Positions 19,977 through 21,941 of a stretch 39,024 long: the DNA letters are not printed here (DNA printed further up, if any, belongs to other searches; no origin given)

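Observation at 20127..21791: HasA/NodC-like processive synthase carrying an N-terminal PilZ domain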

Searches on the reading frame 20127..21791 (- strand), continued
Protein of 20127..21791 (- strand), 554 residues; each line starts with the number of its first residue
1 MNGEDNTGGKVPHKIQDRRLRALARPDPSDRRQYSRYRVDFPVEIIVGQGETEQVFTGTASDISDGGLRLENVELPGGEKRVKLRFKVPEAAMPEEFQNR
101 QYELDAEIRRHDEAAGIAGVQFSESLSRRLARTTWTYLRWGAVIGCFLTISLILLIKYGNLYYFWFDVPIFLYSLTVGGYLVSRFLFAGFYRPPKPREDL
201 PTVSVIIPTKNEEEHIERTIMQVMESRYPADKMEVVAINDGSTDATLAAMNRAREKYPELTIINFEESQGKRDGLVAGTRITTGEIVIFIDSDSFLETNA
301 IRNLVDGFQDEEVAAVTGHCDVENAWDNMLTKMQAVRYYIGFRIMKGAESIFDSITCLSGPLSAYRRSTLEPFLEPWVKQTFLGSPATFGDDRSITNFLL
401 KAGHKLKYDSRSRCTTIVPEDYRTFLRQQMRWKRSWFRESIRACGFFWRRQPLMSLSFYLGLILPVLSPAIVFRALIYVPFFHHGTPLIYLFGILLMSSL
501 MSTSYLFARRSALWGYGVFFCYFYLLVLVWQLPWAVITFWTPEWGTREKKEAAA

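Call 11: search_solved_structures(query=window:20127-21791:-, max_evalue=0.01, show_alignments=2)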
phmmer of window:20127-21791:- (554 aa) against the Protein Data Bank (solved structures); distinct sequences matched with E-value up to 0.01: 37.
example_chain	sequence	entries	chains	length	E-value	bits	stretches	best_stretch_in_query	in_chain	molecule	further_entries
8smm_A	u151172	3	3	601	5.5e-37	130.7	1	270-551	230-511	Hyaluronan synthase 1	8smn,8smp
7sp7_A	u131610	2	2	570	9.7e-35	123.3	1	265-548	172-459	Hyaluronan synthase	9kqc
8snc_A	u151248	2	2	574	9.9e-35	123.2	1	265-548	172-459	Hyaluronan synthase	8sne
7sp6_A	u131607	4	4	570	4.7e-34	121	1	265-548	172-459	Hyaluronan synthase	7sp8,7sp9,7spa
8snd_A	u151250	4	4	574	4.8e-34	121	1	265-548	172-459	Hyaluronan synthase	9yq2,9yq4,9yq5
6yv7_B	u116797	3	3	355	1.5e-17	66.5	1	194-371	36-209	Glycosyl transferase, family 2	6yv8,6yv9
6yv7_A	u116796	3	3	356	1.5e-17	66.5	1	194-371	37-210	Glycosyl transferase, family 2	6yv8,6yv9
6p61_A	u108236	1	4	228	6.8e-12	47.8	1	199-304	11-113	Glycosyltransferase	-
5ekp_C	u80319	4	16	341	3e-09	39.1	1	203-319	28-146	Uncharacterized glycosyltransferase sll0501 | Glycosyltransferase sll0501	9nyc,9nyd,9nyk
9nye_A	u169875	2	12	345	3.1e-09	39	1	203-319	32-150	Glycosyltransferase sll0501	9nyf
5eke_A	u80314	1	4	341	3.2e-09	39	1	203-319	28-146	Uncharacterized glycosyltransferase sll0501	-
5tze_C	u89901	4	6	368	1.1e-08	37.3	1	203-311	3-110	Glycosyl transferase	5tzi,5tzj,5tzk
5tz8_A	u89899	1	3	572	2.3e-08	36.2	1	203-311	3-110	Glycosyl transferase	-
5hea_A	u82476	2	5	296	1.4e-06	30.3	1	202-308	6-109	Putative glycosyltransferase (GalT1)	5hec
6h1j_A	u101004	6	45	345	1.5e-06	30.2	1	196-323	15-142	Probable ss-1,3-N-acetylglucosaminyltransferase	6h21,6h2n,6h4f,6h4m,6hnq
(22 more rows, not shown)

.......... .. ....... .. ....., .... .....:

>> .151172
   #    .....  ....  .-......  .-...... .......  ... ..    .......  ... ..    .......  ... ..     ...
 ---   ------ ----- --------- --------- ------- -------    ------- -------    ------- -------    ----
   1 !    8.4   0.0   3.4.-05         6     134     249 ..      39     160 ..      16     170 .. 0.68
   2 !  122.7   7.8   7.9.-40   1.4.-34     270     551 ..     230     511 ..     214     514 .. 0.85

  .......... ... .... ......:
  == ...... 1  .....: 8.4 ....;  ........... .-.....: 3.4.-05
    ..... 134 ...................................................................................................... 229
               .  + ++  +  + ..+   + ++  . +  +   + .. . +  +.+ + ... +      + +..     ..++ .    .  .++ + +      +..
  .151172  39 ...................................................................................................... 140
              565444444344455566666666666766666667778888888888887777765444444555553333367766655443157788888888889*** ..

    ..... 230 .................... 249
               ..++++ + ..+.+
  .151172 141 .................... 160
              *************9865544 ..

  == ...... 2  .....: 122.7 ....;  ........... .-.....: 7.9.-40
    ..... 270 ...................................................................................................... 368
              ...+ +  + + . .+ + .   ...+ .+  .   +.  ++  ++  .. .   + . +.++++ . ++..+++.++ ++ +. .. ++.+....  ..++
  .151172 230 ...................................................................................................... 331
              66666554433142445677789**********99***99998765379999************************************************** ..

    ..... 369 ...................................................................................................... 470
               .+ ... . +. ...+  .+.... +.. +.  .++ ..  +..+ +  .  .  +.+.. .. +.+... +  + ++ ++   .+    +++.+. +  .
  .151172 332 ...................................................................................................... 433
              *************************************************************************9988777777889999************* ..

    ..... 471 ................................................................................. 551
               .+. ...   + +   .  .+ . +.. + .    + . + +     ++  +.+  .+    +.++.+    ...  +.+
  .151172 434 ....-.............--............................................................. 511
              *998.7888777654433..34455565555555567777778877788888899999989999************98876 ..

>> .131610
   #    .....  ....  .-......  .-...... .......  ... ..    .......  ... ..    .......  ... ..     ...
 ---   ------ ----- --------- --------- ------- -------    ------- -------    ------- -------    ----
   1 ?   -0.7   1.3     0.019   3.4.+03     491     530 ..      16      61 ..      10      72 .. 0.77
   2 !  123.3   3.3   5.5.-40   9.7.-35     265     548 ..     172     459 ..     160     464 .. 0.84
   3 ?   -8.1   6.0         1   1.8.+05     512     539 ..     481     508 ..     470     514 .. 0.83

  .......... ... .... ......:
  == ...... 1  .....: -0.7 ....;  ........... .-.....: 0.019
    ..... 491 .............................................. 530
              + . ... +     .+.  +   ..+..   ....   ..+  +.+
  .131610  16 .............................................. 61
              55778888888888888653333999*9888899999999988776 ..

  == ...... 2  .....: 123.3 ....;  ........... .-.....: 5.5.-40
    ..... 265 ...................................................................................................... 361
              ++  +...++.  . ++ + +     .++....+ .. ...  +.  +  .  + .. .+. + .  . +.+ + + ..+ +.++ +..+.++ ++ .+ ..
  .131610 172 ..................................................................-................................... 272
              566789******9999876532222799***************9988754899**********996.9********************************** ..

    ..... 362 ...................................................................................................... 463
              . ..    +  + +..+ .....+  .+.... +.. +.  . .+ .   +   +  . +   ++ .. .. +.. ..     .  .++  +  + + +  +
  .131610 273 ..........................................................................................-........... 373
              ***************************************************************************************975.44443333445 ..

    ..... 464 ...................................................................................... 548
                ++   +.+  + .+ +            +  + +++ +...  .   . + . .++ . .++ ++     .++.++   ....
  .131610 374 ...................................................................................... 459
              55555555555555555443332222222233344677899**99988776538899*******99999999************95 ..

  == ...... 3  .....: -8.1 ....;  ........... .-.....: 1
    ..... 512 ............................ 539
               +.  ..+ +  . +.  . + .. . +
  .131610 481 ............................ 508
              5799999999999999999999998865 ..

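Call 24: find_related_loci(query=A1, collection=genome_contigs, flank=10000)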
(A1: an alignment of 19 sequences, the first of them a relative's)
Query A1 (554 aa) in genome_contigs; peptide patterns used: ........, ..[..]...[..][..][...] (x = any residue, [..] = any of these).
599 stretches matched a pattern (row limit reached: there are more); 522 encode a relative of the query (tblastn E <= 1e-3); the best 80 are kept; 80 distinct loci.
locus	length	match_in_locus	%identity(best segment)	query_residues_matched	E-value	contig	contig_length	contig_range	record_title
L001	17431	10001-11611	61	12-548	0e+0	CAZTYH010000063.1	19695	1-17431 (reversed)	MAG TPA_asm: uncultured Verrucomicrobiota bacterium isolate SRP241326_co1_344 genome assembly, contig: NODE_4023_length_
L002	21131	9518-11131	61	10-547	0e+0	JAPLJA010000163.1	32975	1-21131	MAG: Proteobacteria bacterium isolate LacPavin_0920_SED5_MAG_48_26 LacPavin_0920_SED5_scaffold_1027446, whole genome sho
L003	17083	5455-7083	60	5-547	0e+0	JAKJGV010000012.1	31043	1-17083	MAG: Verrucomicrobia bacterium isolate UR.bin260 NODE_12_length_31043_cov_2.965898, whole genome shotgun sequence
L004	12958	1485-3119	59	5-547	0e+0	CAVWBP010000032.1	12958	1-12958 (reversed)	MAG: Thermodesulfovibrionales bacterium isolate MFD09779.bin.1.4 genome assembly, contig: contig_74065, whole genome sho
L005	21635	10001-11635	59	5-547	0e+0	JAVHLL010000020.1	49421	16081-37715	MAG: Thermodesulfovibrionales bacterium isolate Ess09-11 NODE_221_length_49421_cov_474.184580, whole genome shotgun sequ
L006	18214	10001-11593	60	17-547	0e+0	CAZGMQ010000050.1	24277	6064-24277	MAG TPA_asm: uncultured Verrucomicrobiota bacterium isolate binchicken_co181_152 genome assembly, contig: NODE_3031_leng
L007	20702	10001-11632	59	5-548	0e+0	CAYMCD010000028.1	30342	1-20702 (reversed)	MAG TPA_asm: uncultured Verrucomicrobiota bacterium isolate binchicken_co16_330 genome assembly, contig: NODE_2539_lengt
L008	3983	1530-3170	57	5-551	0e+0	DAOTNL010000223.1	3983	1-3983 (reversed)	MAG TPA_asm: Kiritimatiellia bacterium isolate AMR_MDS_2896 NODE_18223_length_3983_cov_4.538951, whole genome shotgun se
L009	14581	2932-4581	57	1-547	0e+0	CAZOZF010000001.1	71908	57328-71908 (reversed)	MAG TPA_asm: uncultured Verrucomicrobiota bacterium isolate SRP272421_co1_241 genome assembly, contig: NODE_500_length_7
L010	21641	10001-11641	58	5-551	0e+0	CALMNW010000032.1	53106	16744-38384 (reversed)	MAG TPA_asm: uncultured Verrucomicrobia bacterium isolate SRR8859111_bin.86_CONCOCT_v1.1_MAG genome assembly, contig: ER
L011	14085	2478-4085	57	12-546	0e+0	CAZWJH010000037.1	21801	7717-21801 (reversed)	MAG TPA_asm: uncultured Clostridia bacterium isolate binchicken_co19_573 genome assembly, contig: NODE_3701_length_21801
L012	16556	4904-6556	56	1-551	0e+0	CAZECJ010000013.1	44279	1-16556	MAG TPA_asm: uncultured Verrucomicrobiota bacterium isolate SRP192927_co1_293 genome assembly, contig: NODE_1218_length_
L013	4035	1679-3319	56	1-546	0e+0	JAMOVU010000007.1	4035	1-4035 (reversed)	MAG: Candidatus Aminicenantes bacterium isolate PIR-30_metabat2_scaf2bin.063 PIR-30_scaffold_11764_c1, whole genome shot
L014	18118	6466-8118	56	1-548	0e+0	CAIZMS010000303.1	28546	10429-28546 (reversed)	uncultured bacterium isolate Loc080925-8m_bin-101 genome assembly, contig: bin-101:303/419, whole genome shotgun sequenc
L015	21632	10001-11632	57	5-547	0e+0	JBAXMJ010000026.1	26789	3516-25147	MAG: bacterium isolate ELA450 MAG450_26, whole genome shotgun sequence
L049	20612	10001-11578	41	36-548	3e-142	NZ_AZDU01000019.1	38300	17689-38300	Lactobacillus equicursoris DSM 19284 = JCM 14600 = CIP 110162 strain DSM 19284 Scaffold19, whole genome shotgun sequence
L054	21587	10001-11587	43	35-547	2e-141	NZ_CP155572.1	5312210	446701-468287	Sporomusa malonica strain DSM 5090 chromosome, complete genome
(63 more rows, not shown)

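Call 47: search_protein_families(library=pfam, proteins=[L054:5760-7094:+, L054:7104-9767:+, L054:9809-11650:+, L054:11654-13564:+, L054:13586-14620:+, L049:5262-8396:+, L049:8441-9754:+, L049:9785-11737:+, L049:11694-13622:+, L049:13652-14629:+], max_evalue=0.001)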
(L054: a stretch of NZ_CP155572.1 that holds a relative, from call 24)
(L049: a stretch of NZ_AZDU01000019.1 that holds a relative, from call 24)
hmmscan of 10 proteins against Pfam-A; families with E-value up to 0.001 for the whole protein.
L054:5760-7094:+ (444 aa): 3 families
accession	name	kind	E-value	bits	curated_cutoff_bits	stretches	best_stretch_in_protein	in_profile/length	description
PF03721.20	UDPG_MGDP_dh_N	-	8e-38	130.3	27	1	19-191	4-183/187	UDP-glucose/GDP-mannose dehydrogenase family, NAD binding domain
PF00984.24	UDPG_MGDP_dh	-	2.4e-26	92.1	25.4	1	211-299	2-93/94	UDP-glucose/GDP-mannose dehydrogenase family, central domain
PF03720.21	UDPG_MGDP_dh_C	-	7.5e-22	78.1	30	1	327-431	2-103/103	UDP-glucose/GDP-mannose dehydrogenase family, UDP binding domain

L054:7104-9767:+ (887 aa): 2 families
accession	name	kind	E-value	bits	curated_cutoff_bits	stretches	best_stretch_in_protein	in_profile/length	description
PF01522.26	Polysacc_deac_1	-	3e-51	173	23.1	3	641-781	3-123/124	Polysaccharide deacetylase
PF22537.1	WbmS-like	-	2.3e-07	31.4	27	0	650-682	2-34/186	Polysaccharide deacetylase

L054:9809-11650:+ (613 aa): 7 families
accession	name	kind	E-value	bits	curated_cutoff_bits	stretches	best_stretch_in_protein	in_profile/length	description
PF00535.33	Glycos_transf_2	-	3.8e-28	99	23.3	1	241-417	1-164/168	Glycosyl transferase family 2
PF13641.12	Glyco_tranf_2_3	-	8.4e-27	95.1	27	1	238-480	1-229/230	Glycosyltransferase like family 2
PF03142.21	Chitin_synth_2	-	8.3e-24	84.5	27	1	325-593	196-493/527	Chitin synthase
PF13506.12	Glyco_transf_21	-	3.1e-08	33.7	21.7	1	318-480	18-174/174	Glycosyl transferase family 21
PF13632.12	Glyco_trans_2_3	-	7e-08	33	27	1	334-530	2-153/198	Glycosyl transferase family group 2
PF10111.15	Glyco_tranf_2_2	-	2.8e-06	27.5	27.3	1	241-345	1-96/276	Glycosyltransferase like family 2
PF07238.19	PilZ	-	0.00071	20.3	22.5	0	66-160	7-87/102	PilZ domain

L054:11654-13564:+ (636 aa): 0 families

L054:13586-14620:+ (344 aa): 1 family
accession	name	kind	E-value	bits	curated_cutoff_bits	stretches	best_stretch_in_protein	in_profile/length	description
PF00704.34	Glyco_hydro_18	-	1.5e-05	25.3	29.6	1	99-335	49-315/317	Glycosyl hydrolases family 18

L049:5262-8396:+ (1044 aa): 1 family
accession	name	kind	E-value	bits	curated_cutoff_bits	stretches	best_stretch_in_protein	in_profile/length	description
PF01522.26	Polysacc_deac_1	-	1.8e-36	125.3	23.1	2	816-957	4-123/124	Polysaccharide deacetylase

L049:8441-9754:+ (437 aa): 4 families
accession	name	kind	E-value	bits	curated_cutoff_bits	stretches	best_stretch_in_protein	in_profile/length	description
PF03721.20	UDPG_MGDP_dh_N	-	2.5e-36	125.4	27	1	15-184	3-179/187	UDP-glucose/GDP-mannose dehydrogenase family, NAD binding domain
PF00984.24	UDPG_MGDP_dh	-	1.3e-24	86.6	25.4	1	207-295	2-93/94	UDP-glucose/GDP-mannose dehydrogenase family, central domain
PF03720.21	UDPG_MGDP_dh_C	-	2.5e-24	86.1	30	1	322-422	1-101/103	UDP-glucose/GDP-mannose dehydrogenase family, UDP binding domain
PF02558.23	ApbA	-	0.00098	19.2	22.2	0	16-111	2-96/150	Ketopantoate reductase PanE/ApbA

L049:9785-11737:+ (650 aa): 7 families
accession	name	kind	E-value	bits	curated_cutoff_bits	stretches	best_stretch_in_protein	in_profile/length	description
PF00535.33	Glycos_transf_2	-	1.8e-29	103.3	23.3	1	244-423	1-166/168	Glycosyl transferase family 2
PF13641.12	Glyco_tranf_2_3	-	4.8e-26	92.6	27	1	241-484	1-229/230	Glycosyltransferase like family 2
PF03142.21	Chitin_synth_2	-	3.3e-24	85.9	27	1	326-618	193-510/527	Chitin synthase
PF10111.15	Glyco_tranf_2_2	-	9.7e-09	35.5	27.3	1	244-356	1-103/276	Glycosyltransferase like family 2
PF13506.12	Glyco_transf_21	-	4.4e-08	33.2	21.7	1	322-484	18-174/174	Glycosyl transferase family 21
PF07238.19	PilZ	-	6e-07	30.2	22.5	1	73-172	7-95/102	PilZ domain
PF13632.12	Glyco_trans_2_3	-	5.3e-06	26.8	27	1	338-574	2-194/198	Glycosyl transferase family group 2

L049:11694-13622:+ (642 aa): 1 family
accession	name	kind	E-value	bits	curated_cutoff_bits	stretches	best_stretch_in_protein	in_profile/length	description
PF01522.26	Polysacc_deac_1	-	0.00072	19.9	23.1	0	125-269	2-96/124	Polysaccharide deacetylase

L049:13652-14629:+ (325 aa): 1 family
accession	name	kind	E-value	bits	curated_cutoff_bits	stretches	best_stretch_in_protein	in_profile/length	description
PF00704.34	Glyco_hydro_18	-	2.5e-05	24.5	29.6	1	130-236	79-199/317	Glycosyl hydrolases family 18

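Call 49: search_protein_families(library=ncbifam, proteins=[L054:5760-7094:+, L049:8441-9754:+, L054:13586-14620:+, L054:7104-9767:+, L054:11654-13564:+], max_evalue=0.001)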
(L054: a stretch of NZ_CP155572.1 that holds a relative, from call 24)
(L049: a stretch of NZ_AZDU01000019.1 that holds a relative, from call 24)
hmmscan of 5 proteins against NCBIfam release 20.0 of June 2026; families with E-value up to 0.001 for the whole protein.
L054:5760-7094:+ (444 aa): 7 families
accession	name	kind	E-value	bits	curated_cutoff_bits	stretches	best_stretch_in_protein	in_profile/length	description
NF011729.0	PRK15182.1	equivalog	4.1e-135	450.9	592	1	18-431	9-418/425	Vi polysaccharide biosynthesis UDP-N-acetylglucosamine C-6 dehydrogenase TviB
TIGR03026.1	NDP-sugDHase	subfamily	2.1e-119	399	189.8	1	18-414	3-406/413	nucleotide sugar dehydrogenase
NF008286.0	PRK11064.1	equivalog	5.2e-69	232.8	459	1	17-410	5-410/420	UDP-N-acetyl-D-mannosamine dehydrogenase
NF040825.1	UDPMaNacDH_Arch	equivalog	4.5e-63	213.5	750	1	18-430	3-402/418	UDP-N-acetyl-D-mannosamine dehydrogenase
NF041297.1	UDPGDh_AglM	equivalog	3.3e-44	151.5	670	1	18-432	3-420/429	UDP-glucose 6-dehydrogenase AglM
NF047673.2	TeichurnBiosyTuaD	equivalog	2.8e-41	142.1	700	1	18-443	4-428/439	UDP-glucose 6-dehydrogenase TuaD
NF011631.0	PRK15057.1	equivalog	3.4e-12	46.2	757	1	19-383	4-358/388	UDP-glucose 6-dehydrogenase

L049:8441-9754:+ (437 aa): 8 families
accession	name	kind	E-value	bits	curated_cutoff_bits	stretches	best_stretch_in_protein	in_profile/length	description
TIGR03026.1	NDP-sugDHase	subfamily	1.4e-113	379.8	189.8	1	15-415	3-408/413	nucleotide sugar dehydrogenase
NF011729.0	PRK15182.1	equivalog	3.3e-112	375.4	592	1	15-426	9-420/425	Vi polysaccharide biosynthesis UDP-N-acetylglucosamine C-6 dehydrogenase TviB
NF040825.1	UDPMaNacDH_Arch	equivalog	6.3e-62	209.8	750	1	15-421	3-400/418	UDP-N-acetyl-D-mannosamine dehydrogenase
NF008286.0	PRK11064.1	equivalog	3.9e-60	203.6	459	1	15-409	6-413/420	UDP-N-acetyl-D-mannosamine dehydrogenase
NF041297.1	UDPGDh_AglM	equivalog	2.6e-48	165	670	1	15-420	3-415/429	UDP-glucose 6-dehydrogenase AglM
NF047673.2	TeichurnBiosyTuaD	equivalog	1.6e-40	139.6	700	1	15-435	4-427/439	UDP-glucose 6-dehydrogenase TuaD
NF011631.0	PRK15057.1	equivalog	9.5e-12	44.7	757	1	16-360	4-338/388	UDP-glucose 6-dehydrogenase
NF005089.0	PRK06522.1-4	subfamily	7.5e-06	25.5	223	0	15-111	3-97/326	2-dehydropantoate 2-reductase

L054:13586-14620:+ (344 aa): 0 families

L054:7104-9767:+ (887 aa): 9 families
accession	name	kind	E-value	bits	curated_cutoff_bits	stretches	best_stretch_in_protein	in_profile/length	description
TIGR02764.1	spore_ybaN_pdaB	equivalog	7.6e-56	188.9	237.4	3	641-841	2-175/191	polysaccharide deacetylase family sporulation protein PdaB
NF045821.1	PgAcgDacpgdA1_Bac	equivalog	6.8e-33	113.7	400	3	642-806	86-229/282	peptidoglycan-N-acetylglucosamine deacetylase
TIGR04243.1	nodulat_NodB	equivalog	3.8e-32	111.4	240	2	646-720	3-77/197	chitooligosaccharide deacetylase NodB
TIGR02884.1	spore_pdaA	equivalog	3.4e-31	108.7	298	2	641-825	33-194/224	delta-lactam-biosynthetic de-N-acetylase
TIGR02873.1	spore_ylxY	hypoth_equivalog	2.2e-29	102.5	391.5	2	646-831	87-244/268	probable sporulation protein, polysaccharide deacetylase family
NF045820.1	PgAcgDacpgdA_Strep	equivalog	4.6e-27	94.9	800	3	634-747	257-370/463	peptidoglycan-N-acetylglucosamine deacetylase PgdA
TIGR03006.1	pepcterm_polyde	equivalog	9.2e-24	84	276.2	2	659-782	35-142/272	XrtA system polysaccharide deacetylase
NF045822.1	PgAcgDacpgdA2_Bac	equivalog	5.3e-19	68.6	400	2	642-722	67-144/274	peptidoglycan-N-acetylglucosamine deacetylase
TIGR03212.1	uraD_N-term-dom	equivalog_domain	2.3e-05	23.6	424.6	1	653-708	72-127/297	allantoinase PuuE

L054:11654-13564:+ (636 aa): 3 families
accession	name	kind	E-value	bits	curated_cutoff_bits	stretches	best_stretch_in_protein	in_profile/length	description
NF011177.0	PRK14582.1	equivalog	1.1e-08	33.9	923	1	37-153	11-131/671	poly-beta-1,6-N-acetyl-D-glucosamine N-deacetylase PgaB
TIGR03938.2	deacetyl_PgaB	equivalog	9.8e-07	27.4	321.9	1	87-140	22-75/621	poly-beta-1,6-N-acetyl-D-glucosamine N-deacetylase PgaB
NF011176.0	PRK14581.1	equivalog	1.9e-06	26.3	1091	1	39-141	11-119/673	poly-beta-1,6-N-acetyl-D-glucosamine N-deacetylase PgaB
